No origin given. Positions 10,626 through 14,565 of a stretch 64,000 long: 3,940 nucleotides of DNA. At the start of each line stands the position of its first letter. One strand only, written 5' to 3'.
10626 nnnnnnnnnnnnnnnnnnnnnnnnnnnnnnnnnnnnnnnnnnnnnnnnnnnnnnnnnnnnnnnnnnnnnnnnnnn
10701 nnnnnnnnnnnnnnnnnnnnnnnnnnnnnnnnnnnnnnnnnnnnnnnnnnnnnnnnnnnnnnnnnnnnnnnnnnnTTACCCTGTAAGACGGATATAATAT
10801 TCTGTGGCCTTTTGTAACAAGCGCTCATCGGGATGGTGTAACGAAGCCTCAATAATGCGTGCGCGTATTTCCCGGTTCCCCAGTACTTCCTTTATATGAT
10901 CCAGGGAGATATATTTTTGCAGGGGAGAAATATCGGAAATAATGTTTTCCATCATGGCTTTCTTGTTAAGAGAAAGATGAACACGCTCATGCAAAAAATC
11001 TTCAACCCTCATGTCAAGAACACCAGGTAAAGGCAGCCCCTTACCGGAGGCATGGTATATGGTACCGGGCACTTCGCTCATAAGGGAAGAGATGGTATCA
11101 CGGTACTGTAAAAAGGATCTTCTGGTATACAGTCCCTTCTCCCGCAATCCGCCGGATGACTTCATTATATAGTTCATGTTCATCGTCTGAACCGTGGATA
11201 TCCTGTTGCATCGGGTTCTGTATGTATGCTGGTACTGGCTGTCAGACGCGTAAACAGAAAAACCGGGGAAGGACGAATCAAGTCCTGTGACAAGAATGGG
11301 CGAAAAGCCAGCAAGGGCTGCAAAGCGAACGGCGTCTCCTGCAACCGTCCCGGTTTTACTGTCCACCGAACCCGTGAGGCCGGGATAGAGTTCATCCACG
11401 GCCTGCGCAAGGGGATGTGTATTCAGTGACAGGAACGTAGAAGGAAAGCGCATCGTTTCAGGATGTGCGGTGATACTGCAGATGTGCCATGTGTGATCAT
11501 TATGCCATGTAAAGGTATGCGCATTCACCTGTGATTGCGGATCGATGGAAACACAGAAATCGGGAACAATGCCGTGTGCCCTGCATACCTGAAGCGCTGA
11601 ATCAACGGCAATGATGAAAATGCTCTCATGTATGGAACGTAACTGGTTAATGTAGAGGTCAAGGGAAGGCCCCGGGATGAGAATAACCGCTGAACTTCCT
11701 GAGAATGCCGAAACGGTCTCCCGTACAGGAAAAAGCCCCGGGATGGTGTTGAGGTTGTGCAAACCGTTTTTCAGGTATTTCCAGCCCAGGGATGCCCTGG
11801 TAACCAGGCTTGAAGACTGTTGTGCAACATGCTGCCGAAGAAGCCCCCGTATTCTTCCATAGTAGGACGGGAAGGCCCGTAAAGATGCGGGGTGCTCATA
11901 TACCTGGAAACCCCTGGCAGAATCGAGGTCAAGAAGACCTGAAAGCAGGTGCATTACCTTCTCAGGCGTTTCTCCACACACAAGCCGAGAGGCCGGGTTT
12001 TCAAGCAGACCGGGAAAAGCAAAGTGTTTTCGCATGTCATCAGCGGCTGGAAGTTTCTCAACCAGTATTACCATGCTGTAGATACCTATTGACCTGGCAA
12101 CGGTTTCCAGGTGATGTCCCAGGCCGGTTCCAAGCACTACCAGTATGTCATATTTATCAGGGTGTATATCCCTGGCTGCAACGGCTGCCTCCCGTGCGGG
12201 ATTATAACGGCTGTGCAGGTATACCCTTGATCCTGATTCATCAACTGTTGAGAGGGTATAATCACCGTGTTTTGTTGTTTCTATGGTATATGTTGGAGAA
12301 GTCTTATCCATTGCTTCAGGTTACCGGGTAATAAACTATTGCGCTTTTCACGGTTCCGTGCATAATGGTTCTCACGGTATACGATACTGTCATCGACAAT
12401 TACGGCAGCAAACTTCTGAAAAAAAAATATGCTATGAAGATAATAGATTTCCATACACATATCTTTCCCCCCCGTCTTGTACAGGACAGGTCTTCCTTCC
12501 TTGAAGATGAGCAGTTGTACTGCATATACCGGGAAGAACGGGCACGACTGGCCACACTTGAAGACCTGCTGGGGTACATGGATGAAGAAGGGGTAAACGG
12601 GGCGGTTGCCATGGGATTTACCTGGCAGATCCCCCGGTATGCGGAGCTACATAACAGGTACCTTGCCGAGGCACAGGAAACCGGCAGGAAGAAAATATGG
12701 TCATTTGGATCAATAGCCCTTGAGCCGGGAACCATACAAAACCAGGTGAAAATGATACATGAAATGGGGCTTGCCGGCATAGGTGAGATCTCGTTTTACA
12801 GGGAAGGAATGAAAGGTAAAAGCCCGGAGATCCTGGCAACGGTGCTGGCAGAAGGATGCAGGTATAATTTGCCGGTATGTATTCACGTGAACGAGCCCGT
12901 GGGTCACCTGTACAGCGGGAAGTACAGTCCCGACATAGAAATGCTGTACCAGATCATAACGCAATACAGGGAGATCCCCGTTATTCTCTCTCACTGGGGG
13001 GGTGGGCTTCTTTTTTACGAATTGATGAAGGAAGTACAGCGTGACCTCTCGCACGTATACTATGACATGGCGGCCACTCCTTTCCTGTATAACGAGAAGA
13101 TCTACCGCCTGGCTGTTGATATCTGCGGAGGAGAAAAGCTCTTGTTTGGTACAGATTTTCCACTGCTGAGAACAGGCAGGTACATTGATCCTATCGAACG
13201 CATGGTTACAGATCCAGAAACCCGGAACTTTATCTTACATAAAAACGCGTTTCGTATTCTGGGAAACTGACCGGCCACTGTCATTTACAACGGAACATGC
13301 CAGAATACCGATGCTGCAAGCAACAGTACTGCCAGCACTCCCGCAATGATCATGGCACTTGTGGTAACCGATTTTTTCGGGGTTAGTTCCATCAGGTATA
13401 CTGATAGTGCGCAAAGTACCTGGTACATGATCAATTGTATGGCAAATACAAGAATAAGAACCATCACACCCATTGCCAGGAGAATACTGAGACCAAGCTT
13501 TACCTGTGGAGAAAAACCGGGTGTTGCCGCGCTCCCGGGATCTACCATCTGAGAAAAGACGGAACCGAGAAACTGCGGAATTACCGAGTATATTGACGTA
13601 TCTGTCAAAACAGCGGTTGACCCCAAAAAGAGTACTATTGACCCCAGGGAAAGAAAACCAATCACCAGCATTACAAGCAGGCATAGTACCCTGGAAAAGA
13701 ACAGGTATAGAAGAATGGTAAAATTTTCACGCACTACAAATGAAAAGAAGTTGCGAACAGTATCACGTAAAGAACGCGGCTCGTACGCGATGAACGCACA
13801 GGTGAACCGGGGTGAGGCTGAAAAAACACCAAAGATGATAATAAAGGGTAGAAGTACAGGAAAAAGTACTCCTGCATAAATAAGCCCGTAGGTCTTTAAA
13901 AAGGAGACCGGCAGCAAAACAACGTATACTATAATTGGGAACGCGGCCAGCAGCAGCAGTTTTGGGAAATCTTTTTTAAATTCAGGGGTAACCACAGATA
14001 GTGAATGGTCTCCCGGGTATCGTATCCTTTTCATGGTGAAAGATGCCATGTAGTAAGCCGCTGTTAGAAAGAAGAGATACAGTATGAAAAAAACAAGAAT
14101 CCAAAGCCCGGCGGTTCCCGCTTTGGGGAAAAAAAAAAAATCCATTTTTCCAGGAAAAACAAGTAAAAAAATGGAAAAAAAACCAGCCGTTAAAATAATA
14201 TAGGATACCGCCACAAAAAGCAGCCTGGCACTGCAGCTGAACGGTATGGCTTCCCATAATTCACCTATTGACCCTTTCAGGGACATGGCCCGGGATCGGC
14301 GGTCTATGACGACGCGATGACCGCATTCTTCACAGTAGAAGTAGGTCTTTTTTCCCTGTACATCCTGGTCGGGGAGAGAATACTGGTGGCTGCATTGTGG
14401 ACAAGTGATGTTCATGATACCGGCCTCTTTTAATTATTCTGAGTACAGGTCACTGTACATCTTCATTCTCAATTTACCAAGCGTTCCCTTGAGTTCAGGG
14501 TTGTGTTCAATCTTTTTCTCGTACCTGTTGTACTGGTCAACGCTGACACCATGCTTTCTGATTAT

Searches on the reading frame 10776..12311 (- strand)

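Call 16: search_protein_families(library=pfam, proteins=[window:10776-12311:-], max_evalue=0.001)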
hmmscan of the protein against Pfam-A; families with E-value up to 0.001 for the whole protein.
window:10776-12311:- (511 aa): 2 families
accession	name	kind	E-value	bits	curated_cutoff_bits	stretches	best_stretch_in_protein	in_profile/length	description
PF01973.23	MptE-like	-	7.8e-24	84.8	34.6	1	181-348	1-168/171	6-hydroxymethylpterin diphosphokinase MptE-like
PF20157.4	Maf_flag10_N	-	0.00047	20.1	23.5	1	28-82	83-140/228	Glycosyltransferase Maf N-terminal domain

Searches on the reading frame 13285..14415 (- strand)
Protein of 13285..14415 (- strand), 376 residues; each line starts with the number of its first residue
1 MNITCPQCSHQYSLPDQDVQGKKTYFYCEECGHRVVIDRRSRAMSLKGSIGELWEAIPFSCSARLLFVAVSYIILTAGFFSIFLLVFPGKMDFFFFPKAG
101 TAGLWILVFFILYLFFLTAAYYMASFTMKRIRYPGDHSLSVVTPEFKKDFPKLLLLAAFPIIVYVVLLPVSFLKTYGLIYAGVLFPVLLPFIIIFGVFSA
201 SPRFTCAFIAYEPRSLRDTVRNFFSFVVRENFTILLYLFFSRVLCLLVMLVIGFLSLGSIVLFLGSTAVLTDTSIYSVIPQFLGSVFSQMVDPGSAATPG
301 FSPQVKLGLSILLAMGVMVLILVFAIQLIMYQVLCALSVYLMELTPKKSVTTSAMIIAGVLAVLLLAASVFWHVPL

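Call 16: search_protein_families(library=pfam, proteins=[window:13285-14415:-], max_evalue=0.001)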
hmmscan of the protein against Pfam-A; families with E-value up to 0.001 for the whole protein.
window:13285-14415:- (376 aa): 2 families
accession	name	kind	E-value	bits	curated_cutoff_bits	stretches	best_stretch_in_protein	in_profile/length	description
PF13717.11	Zn_ribbon_4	-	3.6e-07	30.4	30.3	1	1-33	1-33/36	zinc-ribbon domain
PF25206.1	DUF7836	-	0.00065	19.9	26.7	0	2-33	7-38/59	Domain of unknown function (DUF7836)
